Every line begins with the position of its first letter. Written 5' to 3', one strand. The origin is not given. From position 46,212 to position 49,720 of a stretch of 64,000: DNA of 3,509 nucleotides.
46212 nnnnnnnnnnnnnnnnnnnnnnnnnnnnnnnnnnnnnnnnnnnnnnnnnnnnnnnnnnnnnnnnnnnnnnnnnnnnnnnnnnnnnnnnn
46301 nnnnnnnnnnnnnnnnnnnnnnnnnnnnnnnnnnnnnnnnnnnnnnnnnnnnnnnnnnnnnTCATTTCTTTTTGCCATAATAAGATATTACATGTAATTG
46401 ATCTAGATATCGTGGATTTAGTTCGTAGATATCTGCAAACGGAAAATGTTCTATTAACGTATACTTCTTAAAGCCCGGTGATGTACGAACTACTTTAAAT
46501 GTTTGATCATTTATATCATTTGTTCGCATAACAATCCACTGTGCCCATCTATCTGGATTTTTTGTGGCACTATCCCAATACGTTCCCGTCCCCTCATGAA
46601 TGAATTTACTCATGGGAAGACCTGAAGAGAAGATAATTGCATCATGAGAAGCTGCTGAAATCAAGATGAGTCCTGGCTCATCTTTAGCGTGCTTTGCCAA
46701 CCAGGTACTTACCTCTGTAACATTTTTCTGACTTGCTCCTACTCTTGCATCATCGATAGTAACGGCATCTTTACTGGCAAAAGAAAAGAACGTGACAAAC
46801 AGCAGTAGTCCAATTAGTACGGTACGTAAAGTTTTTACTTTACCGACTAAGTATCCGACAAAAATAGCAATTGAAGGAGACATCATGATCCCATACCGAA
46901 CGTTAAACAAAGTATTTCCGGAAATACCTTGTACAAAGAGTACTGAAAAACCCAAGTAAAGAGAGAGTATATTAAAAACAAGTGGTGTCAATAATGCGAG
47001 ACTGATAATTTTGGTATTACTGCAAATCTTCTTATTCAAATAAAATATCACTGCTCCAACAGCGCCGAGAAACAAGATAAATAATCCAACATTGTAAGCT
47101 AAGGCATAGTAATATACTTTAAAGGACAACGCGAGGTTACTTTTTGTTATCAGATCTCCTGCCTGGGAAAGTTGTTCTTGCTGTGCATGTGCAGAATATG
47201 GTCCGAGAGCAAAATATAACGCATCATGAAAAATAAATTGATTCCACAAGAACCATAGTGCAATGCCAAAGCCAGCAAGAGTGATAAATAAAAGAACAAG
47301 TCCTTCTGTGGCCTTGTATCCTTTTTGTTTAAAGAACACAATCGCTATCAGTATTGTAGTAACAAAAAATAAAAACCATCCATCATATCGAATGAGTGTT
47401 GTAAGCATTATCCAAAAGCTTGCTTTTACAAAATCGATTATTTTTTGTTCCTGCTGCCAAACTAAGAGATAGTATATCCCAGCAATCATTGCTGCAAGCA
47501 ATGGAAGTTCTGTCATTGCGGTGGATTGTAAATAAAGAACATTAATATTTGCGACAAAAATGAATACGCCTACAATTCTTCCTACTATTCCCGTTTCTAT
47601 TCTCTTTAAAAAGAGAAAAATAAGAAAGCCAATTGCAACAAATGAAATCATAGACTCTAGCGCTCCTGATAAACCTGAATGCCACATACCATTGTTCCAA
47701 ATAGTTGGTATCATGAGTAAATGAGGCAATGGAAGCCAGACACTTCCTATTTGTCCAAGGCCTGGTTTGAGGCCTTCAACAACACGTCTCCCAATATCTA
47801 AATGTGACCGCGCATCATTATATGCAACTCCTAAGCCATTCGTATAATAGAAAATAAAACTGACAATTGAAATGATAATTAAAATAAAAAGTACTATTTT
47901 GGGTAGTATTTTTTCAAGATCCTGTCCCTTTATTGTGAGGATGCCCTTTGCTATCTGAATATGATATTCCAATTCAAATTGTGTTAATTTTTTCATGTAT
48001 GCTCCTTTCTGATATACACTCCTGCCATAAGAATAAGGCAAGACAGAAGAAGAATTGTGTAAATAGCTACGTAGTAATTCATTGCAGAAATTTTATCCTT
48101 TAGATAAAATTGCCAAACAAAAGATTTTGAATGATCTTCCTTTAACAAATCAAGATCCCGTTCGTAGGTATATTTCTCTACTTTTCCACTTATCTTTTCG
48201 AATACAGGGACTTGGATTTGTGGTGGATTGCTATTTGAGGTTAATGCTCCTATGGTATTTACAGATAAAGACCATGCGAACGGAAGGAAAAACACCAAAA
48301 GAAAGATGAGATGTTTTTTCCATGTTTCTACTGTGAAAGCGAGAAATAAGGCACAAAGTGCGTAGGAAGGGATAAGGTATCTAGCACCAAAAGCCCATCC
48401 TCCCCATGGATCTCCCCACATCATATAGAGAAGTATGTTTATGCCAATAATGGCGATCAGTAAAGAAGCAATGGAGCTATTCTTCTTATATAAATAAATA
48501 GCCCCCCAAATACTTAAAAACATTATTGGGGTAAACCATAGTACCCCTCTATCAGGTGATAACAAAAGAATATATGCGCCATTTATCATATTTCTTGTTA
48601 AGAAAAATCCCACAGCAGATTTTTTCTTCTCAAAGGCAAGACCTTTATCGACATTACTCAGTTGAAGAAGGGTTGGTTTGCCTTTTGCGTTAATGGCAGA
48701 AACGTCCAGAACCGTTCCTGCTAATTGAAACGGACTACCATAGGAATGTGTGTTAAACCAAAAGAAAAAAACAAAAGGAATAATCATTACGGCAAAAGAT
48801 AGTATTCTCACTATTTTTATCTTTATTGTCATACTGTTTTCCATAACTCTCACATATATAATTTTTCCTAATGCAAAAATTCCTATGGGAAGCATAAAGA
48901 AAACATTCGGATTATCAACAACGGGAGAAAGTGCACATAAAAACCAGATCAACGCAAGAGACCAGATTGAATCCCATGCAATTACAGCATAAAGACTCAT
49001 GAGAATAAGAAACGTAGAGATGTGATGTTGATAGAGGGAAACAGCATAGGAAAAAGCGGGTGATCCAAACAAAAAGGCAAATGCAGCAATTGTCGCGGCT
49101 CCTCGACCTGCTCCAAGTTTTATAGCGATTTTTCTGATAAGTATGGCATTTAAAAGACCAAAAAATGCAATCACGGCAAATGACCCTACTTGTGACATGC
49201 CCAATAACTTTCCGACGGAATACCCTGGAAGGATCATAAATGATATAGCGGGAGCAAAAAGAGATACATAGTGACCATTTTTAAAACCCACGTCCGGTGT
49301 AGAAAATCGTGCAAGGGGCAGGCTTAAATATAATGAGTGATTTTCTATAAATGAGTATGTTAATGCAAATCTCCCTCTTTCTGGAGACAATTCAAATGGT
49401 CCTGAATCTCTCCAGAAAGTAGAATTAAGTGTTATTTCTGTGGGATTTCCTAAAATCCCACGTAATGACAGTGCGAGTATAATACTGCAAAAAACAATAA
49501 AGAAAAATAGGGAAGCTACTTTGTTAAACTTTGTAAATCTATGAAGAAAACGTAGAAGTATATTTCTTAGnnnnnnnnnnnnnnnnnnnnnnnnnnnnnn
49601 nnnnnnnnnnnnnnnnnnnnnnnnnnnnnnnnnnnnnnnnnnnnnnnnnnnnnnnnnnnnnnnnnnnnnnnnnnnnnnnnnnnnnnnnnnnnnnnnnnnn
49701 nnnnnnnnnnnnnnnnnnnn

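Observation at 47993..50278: GrpB-family nucleotidyltransferase domain fused to a GT-C membrane glycosyltransferase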

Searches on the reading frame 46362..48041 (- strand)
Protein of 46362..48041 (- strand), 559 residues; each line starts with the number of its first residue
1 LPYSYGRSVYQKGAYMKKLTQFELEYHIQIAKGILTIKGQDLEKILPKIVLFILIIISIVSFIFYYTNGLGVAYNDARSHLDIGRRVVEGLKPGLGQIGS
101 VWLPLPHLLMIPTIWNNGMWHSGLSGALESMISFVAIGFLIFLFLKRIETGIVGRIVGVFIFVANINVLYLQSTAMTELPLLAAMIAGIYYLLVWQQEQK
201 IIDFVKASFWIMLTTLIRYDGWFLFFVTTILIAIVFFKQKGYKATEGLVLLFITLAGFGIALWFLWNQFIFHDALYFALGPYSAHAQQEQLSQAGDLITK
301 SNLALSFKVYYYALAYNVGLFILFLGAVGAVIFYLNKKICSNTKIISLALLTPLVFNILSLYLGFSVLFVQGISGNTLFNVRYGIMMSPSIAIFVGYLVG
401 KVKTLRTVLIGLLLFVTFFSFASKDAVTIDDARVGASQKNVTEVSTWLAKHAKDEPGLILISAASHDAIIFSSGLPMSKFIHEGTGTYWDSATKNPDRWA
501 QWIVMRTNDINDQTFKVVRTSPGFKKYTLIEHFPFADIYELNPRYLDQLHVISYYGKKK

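Call 3: search_protein_families(library=pfam, proteins=[window:46362-48041:-], max_evalue=1)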
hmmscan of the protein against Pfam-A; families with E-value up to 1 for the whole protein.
window:46362-48041:- (559 aa): 0 families

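Call 4: search_protein_families(library=ncbifam, proteins=[window:46362-48041:-], max_evalue=1)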
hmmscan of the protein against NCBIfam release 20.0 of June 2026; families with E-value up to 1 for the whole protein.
window:46362-48041:- (559 aa): 1 family
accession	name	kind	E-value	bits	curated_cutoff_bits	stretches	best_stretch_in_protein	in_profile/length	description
NF047440.1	LA3751_2_3_fam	subfamily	2.4e-05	23.3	200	1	131-451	106-406/460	LA_3751/LA_3752 family putative glycosyltransferase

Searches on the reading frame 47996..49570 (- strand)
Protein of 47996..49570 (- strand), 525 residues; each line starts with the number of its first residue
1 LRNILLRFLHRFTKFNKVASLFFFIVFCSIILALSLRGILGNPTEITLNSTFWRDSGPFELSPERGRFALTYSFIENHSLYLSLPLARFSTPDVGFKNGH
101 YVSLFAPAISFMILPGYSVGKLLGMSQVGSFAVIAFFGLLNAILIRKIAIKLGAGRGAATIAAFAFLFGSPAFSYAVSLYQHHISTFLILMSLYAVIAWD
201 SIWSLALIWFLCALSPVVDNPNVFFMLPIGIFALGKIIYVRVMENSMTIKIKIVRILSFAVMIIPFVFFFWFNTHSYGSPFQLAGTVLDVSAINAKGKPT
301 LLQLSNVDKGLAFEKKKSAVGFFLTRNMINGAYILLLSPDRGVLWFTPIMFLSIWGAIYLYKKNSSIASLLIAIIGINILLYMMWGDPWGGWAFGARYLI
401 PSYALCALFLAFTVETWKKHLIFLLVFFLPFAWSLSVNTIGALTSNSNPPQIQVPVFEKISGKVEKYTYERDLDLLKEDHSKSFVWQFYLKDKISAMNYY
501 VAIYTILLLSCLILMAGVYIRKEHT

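Call 35: predict_structure(alignment_id=A4)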
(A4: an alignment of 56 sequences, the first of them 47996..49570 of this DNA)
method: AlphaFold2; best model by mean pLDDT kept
length: 525 residues; sequences in the alignment: 56
mean_pLDDT: 91.6   pTM: 0.92
mean pLDDT of the five models: 91.6, 91.4, 90.1, 89.5, 89.5
residues with pLDDT >= 90: 409; 70-90: 80; 50-70: 22; < 50: 14
segments of 3 or more residues with pLDDT < 50: 303-314
pLDDT, mean of each block of 10 residues (from residue 1): 89 90 98 98 96 93 96 98 97 92 95 98 98 98 98 97 98 97 97 96 96 93 93 90 89 93 97 95 86 89 43 51 69 90 95 98 97 96 70 88 98 96 96 98 93 86 90 97 98 98 98 95 60
secondary structure, 60 per line:
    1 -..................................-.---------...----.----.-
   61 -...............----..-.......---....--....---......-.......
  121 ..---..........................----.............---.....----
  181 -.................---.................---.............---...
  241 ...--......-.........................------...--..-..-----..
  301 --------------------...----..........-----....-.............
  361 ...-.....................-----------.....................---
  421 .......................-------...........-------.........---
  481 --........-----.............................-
elements in order: H2-35 H62-76 H84-90 E94-97 E100-103 H107-112 H114-122 H126-151 H156-168 H172-176 H182-198 H202-218 H222-234 E238-243 E246-251 H253-277 H328-337 H343-346 H348-363 H365-385 H397-417 H421-443 H451-461 H469-477 H484-490 H496-524

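Call 37: fold_search(model_id=the predicted structure, library=pdb)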
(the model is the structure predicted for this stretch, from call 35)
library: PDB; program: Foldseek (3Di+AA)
matches with E <= 10: 202; with E <= 0.001: 2
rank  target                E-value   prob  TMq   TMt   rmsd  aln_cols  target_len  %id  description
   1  5ezm                  1.5e-04  1.00  0.48  0.47   8.7       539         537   11  Crystal Structure of ArnT from Cupriavidus metallidurans in the apo state (released 2016-02-17)
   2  9s6t_A                8.2e-04  1.00  0.46  0.50   7.8       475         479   12  Ternary cryo-EM structure of chicken ALG12 with Dol25-PP-GlcNAc2Man7, Dol25-P-Man, and Fab (released 2026-03-18)
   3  5f15                  1.7e-03  1.00  0.44  0.43   9.3       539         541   10  Crystal Structure of ArnT from Cupriavidus metallidurans bound to Undecaprenyl phosphate (released 2016-02-17)
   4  7bvc_A                2.4e-03  1.00  0.43  0.24  15.2       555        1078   12  Cryo-EM structure of Mycobacterium smegmatis arabinosyltransferase EmbA-EmbB-AcpM2 in complex with ethambutol (released 2020-04-29)
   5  9i5k_A                2.8e-03  1.00  0.44  0.47  10.4       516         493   12  Structure of the Chaetomium thermophilum Pmt4 homodimer (C2 symmetry) (released 2025-12-24)
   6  6ftg_5                6.0e-03  1.00  0.39  0.33  17.7       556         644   13  Subtomogram average of OST-containing ribosome-translocon complexes from canine rough microsomal membranes (released 2018-03-21)
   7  7bvf_B                6.3e-03  1.00  0.38  0.21  12.1       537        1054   13  Cryo-EM structure of Mycobacterium tuberculosis arabinosyltransferase EmbA-EmbB-AcpM2 in complex with ethambutol (released 2020-04-29)
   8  7bvh_A                7.5e-03  1.00  0.42  0.24  16.2       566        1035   15  Crystal structure of arabinosyltransferase EmbC2-AcpM2 complex from Mycobacterium smegmatis complexed with di-arabinos (released 2020-04-29)
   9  9s6u_A                8.2e-03  1.00  0.43  0.42   8.4       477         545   14  Ternary cryo-EM structure of human ALG9 with Dol25-PP-GlcNAc2Man8, Dol25-P-Man and Fab (released 2026-03-18)
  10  9dlh                  9.8e-03  1.00  0.47  0.42   9.1       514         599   13  donor substrate analog-bound AftB (released 2025-06-25)
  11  9s6r_A                1.3e-02  1.00  0.36  0.47  11.2       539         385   10  Ternary cryo-EM structure of yeast ALG3 with Dol25-PP-GlcNAc2Man5, Dol25-P-Man, and Fab (released 2026-03-18)
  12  9s6s_A                1.5e-02  1.00  0.45  0.44   9.7       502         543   13  Ternary cryo-EM structure of human ALG9 with Dol25-PP-GlcNAc2Man6, Dol25-P-Man and Fab (released 2026-03-18)
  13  8age_A                2.0e-02  1.00  0.40  0.33  12.4       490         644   13  Structure of yeast oligosaccharylransferase complex with acceptor peptide bound (released 2022-12-07)
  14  6wby                  5.3e-02  0.99  0.38  0.18   8.0       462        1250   14  Single-Particle Cryo-EM Structure of Arabinofuranosyltransferase AftD from Mycobacteria, Mutant R1389S Class 2 (released 2020-05-13)
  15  9i5l_A                5.7e-02  1.00  0.32  0.25   5.2       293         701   13  Structure of the Chaetomium thermophilum Pmt4 homodimer (C1 symmetry) (released 2025-12-24)
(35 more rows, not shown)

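Call 57: find_related_loci(query=A4, collection=genome_contigs, flank=10000)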
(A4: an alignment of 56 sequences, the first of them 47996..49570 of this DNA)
Query A4 (525 aa) in genome_contigs; peptide patterns used: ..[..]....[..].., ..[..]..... (x = any residue, [..] = any of these).
290 stretches matched a pattern; 277 encode a relative of the query (tblastn E <= 1e-3); the best 80 are kept; 80 distinct loci.
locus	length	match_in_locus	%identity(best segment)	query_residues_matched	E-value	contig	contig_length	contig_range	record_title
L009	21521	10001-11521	52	24-524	2e-174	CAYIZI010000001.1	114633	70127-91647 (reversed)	MAG TPA_asm: uncultured Candidatus Saccharibacteria bacterium isolate ERP119705_co9_390 genome assembly, contig: NODE_69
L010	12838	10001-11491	53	16-509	2e-172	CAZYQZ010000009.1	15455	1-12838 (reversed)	MAG TPA_asm: uncultured Gammaproteobacteria bacterium isolate SRP292972_co1_80 genome assembly, contig: NODE_1659_length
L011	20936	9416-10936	51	24-524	5e-167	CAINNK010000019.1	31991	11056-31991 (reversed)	uncultured bacterium isolate AM_bin-0953 genome assembly, contig: bin-0953:19/46, whole genome shotgun sequence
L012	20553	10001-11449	52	32-500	7e-167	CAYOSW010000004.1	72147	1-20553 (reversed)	MAG TPA_asm: uncultured Gammaproteobacteria bacterium isolate binchicken_co105_397 genome assembly, contig: NODE_394_len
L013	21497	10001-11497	48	17-511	6e-167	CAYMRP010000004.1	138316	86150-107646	MAG TPA_asm: uncultured Gammaproteobacteria bacterium isolate SRP286056_co1_76 genome assembly, contig: NODE_83_length_1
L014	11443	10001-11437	52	26-517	5e-166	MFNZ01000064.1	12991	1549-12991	MAG: Candidatus Levybacteria bacterium RIFCSPHIGHO2_02_FULL_37_13 rifcsphigho2_02_scaffold_9402, whole genome shotgun se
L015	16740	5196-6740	52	10-518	4e-166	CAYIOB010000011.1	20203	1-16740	MAG TPA_asm: uncultured Gammaproteobacteria bacterium isolate ERP119705_co25_644 genome assembly, contig: NODE_1598_leng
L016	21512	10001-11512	52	25-524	7e-165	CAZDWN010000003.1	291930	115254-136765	MAG TPA_asm: uncultured Pseudomonadales bacterium isolate SRP170004_co1_144 genome assembly, contig: NODE_33_length_2919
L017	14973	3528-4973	53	24-501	1e-163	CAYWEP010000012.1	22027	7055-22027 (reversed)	MAG TPA_asm: uncultured Gammaproteobacteria bacterium isolate SRP269290_co3_1003 genome assembly, contig: NODE_2326_leng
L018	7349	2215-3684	52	16-501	3e-162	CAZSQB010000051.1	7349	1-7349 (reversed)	MAG TPA_asm: uncultured Gammaproteobacteria bacterium isolate SRP269290_co3_983 genome assembly, contig: NODE_14285_leng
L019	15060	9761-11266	52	15-517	6e-162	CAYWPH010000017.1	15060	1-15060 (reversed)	MAG TPA_asm: uncultured Gammaproteobacteria bacterium isolate SRP302447_co3_825 genome assembly, contig: NODE_11023_leng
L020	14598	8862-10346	54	24-514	5e-161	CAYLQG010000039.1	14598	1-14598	MAG TPA_asm: uncultured Gammaproteobacteria bacterium isolate binchicken_co54_478 genome assembly, contig: NODE_7388_len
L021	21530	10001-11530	48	21-524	1e-160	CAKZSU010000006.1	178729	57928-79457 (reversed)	MAG: uncultured Patescibacteria group bacterium isolate N1_Bin_METABAT__44_1 genome assembly, contig: c_000002577598, wh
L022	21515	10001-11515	51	17-515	6e-160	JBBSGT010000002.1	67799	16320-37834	MAG: Candidatus Levyibacteriota bacterium isolate LS2_sbin.47 LS2_sbin.47_K_1106253_L_67799_cov_18.1560, whole genome sh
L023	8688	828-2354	48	16-525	7e-160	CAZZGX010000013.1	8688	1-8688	MAG TPA_asm: uncultured Candidatus Saccharibacteria bacterium isolate binchicken_co203_608 genome assembly, contig: k141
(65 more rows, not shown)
